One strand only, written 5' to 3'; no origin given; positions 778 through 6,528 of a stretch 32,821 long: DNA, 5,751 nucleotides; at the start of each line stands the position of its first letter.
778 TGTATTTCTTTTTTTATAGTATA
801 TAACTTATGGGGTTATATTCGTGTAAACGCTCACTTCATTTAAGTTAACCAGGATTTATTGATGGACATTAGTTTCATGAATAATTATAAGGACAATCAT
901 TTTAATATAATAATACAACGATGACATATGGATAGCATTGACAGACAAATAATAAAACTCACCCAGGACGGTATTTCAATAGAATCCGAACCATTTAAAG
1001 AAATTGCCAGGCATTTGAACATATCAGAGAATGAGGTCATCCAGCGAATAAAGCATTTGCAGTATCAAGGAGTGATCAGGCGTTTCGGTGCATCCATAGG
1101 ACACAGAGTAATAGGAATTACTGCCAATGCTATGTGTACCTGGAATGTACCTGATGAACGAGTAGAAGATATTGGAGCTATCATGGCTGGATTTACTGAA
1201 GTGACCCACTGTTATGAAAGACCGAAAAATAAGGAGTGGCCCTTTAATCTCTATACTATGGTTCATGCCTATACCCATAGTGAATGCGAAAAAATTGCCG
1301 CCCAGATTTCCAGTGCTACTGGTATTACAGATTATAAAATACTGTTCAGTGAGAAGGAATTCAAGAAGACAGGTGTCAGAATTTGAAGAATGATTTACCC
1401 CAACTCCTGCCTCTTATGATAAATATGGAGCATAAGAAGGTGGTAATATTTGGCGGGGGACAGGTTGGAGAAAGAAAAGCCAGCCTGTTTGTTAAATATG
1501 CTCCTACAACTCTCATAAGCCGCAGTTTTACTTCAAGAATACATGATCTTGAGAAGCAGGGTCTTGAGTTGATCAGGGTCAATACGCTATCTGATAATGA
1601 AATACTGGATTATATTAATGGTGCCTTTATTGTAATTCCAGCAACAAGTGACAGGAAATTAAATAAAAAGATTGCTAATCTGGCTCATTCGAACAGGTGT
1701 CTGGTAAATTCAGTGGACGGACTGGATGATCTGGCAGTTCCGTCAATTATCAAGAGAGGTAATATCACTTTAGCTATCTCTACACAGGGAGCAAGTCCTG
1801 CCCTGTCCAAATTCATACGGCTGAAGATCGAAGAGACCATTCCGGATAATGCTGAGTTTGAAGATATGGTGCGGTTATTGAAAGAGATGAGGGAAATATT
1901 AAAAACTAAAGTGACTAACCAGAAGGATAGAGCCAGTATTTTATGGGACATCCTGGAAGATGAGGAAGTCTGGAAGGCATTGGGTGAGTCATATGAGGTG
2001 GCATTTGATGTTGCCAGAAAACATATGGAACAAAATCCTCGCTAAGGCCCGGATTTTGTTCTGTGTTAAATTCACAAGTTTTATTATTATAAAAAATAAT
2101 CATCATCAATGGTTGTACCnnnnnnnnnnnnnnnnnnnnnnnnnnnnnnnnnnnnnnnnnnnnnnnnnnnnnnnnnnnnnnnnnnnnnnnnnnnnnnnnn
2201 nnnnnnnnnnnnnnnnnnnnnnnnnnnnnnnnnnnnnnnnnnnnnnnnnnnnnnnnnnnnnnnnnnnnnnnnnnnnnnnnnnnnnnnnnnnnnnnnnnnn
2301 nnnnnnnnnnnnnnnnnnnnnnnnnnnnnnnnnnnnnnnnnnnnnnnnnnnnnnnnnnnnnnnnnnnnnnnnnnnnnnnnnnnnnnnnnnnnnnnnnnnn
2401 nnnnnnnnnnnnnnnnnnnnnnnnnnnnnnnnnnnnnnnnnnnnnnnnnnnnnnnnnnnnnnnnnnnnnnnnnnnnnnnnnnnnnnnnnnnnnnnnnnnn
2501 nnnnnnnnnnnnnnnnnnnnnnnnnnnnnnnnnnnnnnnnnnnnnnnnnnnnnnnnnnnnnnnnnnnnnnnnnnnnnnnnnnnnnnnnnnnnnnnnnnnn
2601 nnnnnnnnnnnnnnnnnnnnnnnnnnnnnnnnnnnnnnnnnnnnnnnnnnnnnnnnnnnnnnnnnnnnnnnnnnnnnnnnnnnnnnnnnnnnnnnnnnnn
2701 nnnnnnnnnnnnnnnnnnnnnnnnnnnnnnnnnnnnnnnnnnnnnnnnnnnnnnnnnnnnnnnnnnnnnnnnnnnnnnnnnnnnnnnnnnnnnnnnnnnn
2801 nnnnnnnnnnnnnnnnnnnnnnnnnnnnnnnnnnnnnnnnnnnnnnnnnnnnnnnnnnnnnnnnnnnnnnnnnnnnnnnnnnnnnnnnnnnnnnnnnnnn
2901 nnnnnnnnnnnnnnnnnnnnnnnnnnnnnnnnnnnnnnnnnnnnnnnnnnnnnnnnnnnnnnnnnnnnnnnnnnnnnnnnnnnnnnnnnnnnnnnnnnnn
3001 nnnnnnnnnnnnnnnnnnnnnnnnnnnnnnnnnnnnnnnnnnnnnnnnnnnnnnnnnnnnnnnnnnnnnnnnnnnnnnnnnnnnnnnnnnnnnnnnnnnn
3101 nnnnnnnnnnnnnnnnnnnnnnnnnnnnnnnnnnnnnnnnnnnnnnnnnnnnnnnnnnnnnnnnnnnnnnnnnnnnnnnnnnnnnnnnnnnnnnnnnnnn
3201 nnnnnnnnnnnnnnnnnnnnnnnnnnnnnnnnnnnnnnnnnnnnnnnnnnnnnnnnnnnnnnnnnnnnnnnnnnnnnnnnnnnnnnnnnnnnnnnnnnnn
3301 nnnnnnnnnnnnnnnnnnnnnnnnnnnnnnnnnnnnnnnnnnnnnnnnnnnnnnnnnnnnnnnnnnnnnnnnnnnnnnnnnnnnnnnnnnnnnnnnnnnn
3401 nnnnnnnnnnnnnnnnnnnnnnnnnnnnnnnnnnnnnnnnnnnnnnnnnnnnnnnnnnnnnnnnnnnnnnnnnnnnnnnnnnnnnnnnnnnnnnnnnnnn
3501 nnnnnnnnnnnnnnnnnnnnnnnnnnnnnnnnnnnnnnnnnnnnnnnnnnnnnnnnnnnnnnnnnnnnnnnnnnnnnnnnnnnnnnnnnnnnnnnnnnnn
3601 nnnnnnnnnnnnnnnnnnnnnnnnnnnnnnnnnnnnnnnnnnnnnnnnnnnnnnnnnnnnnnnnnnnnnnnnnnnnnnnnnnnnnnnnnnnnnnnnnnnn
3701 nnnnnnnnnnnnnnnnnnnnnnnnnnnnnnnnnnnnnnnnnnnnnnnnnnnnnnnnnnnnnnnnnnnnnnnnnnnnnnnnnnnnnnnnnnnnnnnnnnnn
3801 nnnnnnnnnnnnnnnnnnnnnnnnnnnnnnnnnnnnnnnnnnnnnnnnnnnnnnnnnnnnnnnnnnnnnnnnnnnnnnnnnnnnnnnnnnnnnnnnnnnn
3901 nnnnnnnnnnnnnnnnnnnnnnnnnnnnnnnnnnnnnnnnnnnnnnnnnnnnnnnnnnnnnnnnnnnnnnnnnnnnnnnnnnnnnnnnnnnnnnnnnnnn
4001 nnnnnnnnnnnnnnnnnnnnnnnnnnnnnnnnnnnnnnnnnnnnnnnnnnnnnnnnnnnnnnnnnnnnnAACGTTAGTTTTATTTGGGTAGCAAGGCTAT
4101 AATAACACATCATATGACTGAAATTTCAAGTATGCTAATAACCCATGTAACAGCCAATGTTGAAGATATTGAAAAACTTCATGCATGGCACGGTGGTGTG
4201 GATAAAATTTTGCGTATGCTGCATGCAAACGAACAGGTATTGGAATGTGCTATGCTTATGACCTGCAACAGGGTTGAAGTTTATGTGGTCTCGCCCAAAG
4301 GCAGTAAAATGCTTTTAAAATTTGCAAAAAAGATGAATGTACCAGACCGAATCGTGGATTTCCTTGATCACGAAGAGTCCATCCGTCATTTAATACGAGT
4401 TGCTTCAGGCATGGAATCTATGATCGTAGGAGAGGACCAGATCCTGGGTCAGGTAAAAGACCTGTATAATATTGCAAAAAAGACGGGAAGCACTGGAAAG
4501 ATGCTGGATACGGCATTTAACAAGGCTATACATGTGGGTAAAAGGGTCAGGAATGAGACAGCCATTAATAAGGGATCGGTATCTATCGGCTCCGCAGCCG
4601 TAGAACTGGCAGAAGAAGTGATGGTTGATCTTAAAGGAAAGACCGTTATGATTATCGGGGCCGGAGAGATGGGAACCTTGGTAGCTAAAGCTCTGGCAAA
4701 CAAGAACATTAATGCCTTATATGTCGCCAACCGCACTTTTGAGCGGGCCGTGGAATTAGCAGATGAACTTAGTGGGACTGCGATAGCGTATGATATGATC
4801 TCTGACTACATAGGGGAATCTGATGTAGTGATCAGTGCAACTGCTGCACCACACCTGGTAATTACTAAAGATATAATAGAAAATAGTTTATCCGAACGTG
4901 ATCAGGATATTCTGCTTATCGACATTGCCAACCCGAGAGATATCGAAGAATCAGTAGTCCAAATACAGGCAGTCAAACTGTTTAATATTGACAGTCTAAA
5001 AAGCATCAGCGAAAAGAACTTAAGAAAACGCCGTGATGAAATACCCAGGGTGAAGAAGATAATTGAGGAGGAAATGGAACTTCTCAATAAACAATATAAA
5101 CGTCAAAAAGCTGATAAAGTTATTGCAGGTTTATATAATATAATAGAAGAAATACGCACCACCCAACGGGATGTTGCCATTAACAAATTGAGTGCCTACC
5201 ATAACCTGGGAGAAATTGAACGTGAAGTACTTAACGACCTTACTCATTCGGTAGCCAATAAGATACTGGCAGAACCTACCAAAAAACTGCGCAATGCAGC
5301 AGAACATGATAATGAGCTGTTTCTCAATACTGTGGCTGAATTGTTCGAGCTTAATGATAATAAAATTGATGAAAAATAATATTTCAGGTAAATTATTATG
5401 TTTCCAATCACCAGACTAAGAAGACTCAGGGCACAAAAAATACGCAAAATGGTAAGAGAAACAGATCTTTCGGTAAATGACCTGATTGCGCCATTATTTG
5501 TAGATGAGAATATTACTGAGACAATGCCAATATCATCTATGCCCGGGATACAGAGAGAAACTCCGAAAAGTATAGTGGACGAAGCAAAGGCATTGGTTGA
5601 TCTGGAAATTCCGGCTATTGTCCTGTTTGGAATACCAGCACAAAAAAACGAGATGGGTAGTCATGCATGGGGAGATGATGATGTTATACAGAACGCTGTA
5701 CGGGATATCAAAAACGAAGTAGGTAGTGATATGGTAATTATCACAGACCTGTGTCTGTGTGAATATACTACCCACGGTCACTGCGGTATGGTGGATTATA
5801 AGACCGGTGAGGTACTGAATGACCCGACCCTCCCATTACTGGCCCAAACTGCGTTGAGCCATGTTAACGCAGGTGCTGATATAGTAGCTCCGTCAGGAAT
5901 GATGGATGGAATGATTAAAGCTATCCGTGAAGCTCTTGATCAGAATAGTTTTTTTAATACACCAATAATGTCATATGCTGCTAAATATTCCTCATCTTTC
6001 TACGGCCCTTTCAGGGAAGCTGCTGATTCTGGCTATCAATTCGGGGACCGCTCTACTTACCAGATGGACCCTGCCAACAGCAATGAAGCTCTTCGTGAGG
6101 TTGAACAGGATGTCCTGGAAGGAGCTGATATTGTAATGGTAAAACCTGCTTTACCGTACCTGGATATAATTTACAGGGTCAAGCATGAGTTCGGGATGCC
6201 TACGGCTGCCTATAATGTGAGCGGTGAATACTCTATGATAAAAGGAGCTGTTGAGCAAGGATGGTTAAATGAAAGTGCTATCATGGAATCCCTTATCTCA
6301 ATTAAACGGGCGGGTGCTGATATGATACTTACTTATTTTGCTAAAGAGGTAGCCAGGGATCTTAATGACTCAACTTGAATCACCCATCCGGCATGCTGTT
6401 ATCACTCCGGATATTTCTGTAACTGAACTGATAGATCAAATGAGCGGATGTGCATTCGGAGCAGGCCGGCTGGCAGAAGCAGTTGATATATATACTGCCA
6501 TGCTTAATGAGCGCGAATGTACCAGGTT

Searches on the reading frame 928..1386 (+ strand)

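Call 9: search_protein_families(library=pfam, proteins=[window:928-1386:+], max_evalue=0.001)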
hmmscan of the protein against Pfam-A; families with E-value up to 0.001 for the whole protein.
window:928-1386:+ (152 aa): 6 families
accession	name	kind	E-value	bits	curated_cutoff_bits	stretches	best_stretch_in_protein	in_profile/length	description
PF17805.7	AsnC_trans_reg2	-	3.8e-34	117.1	27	1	62-146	2-86/86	AsnC-like ligand binding domain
PF22451.2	NirdL-like_HTH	-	1.3e-16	60.4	27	1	5-51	1-47/47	Siroheme decarboxylase NirDL-like HTH domain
PF13404.12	HTH_AsnC-type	-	1.4e-09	38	27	1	1-45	1-42/42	AsnC-type helix-turn-helix domain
PF13542.12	HTH_Tnp_ISL3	-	0.00021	21.1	27.4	1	18-44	25-50/51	Helix-turn-helix domain of transposase family ISL3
PF13412.12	HTH_24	-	0.00029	20.8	21.9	0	1-51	1-48/48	Winged helix-turn-helix DNA-binding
PF04545.22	Sigma70_r4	-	0.00035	20.5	24.1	1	4-42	8-42/50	Sigma-70, region 4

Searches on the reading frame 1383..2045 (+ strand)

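Call 9: search_protein_families(library=pfam, proteins=[window:1383-2045:+], max_evalue=0.001)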
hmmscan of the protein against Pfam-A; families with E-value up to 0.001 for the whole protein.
window:1383-2045:+ (220 aa): 2 families
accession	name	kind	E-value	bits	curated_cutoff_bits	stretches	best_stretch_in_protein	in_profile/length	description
PF13241.12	NAD_binding_7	-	1.4e-19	71.1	22.1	1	11-113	1-94/104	Putative NAD(P)-binding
PF14824.11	Sirohm_synth_M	-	8.9e-06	25.5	25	1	125-151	1-27/28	Sirohaem biosynthesis protein central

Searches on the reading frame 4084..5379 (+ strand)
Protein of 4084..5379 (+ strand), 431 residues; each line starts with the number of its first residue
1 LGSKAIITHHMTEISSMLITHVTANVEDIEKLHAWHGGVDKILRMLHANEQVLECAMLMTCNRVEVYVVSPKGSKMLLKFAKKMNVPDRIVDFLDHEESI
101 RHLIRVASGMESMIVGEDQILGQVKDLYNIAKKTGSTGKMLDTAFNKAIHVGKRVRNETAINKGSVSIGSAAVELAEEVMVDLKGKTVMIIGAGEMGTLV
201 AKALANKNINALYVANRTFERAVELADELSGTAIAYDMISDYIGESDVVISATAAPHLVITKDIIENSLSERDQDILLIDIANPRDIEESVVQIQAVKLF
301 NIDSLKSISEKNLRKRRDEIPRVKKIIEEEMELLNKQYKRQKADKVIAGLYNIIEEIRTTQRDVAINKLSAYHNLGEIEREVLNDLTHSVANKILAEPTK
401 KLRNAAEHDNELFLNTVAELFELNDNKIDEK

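Call 9: search_protein_families(library=pfam, proteins=[window:4084-5379:+], max_evalue=0.001)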
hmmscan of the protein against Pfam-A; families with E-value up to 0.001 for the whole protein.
window:4084-5379:+ (431 aa): 8 families
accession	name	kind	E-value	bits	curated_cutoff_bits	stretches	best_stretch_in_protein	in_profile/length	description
PF01488.26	Shikimate_DH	-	5.9e-41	140.2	24.3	1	174-308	1-138/138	Shikimate / quinate 5-dehydrogenase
PF05201.20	GlutR_N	-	1.6e-40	138.8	27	1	19-159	3-151/151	Glutamyl-tRNAGlu reductase, N-terminal domain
PF00745.25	GlutR_dimer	-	3.4e-19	69.4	22.9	1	323-423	2-99/99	Glutamyl-tRNAGlu reductase, dimerisation domain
PF03807.23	F420_oxidored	-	7.9e-08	33.2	21.6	1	188-284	2-94/94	NADP oxidoreductase coenzyme F420-dependent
PF02826.25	2-Hacid_dh_C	-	1.8e-06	27.9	25.1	1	177-266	28-110/178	D-isomer specific 2-hydroxyacid dehydrogenase, NAD binding domain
PF13241.12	NAD_binding_7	-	1.6e-05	25.8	22.1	1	179-258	1-74/104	Putative NAD(P)-binding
PF03446.21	NAD_binding_2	-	2.6e-05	24.7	21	1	188-283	2-94/161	NAD binding domain of 6-phosphogluconate dehydrogenase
PF03435.24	Sacchrp_dh_NADP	-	0.00094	20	25.1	0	188-254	1-77/129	Saccharopine dehydrogenase NADP binding domain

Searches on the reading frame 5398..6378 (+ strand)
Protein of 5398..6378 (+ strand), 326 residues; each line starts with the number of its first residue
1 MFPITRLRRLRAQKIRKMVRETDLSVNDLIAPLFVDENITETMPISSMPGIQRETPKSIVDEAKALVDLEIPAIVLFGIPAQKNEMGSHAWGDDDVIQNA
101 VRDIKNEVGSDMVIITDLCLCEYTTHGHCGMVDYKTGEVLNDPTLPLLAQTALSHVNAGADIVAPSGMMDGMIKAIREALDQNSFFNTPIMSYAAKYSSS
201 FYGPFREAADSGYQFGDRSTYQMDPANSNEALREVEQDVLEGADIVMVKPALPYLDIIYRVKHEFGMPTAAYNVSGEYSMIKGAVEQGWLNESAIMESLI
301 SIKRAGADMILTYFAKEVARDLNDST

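Call 9: search_protein_families(library=pfam, proteins=[window:5398-6378:+], max_evalue=0.001)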
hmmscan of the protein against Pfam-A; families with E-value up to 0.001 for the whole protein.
window:5398-6378:+ (326 aa): 1 family
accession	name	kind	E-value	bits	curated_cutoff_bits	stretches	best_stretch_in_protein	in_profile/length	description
PF00490.27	ALAD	-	6.2e-142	472.8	24.6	1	5-320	2-316/317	Delta-aminolevulinic acid dehydratase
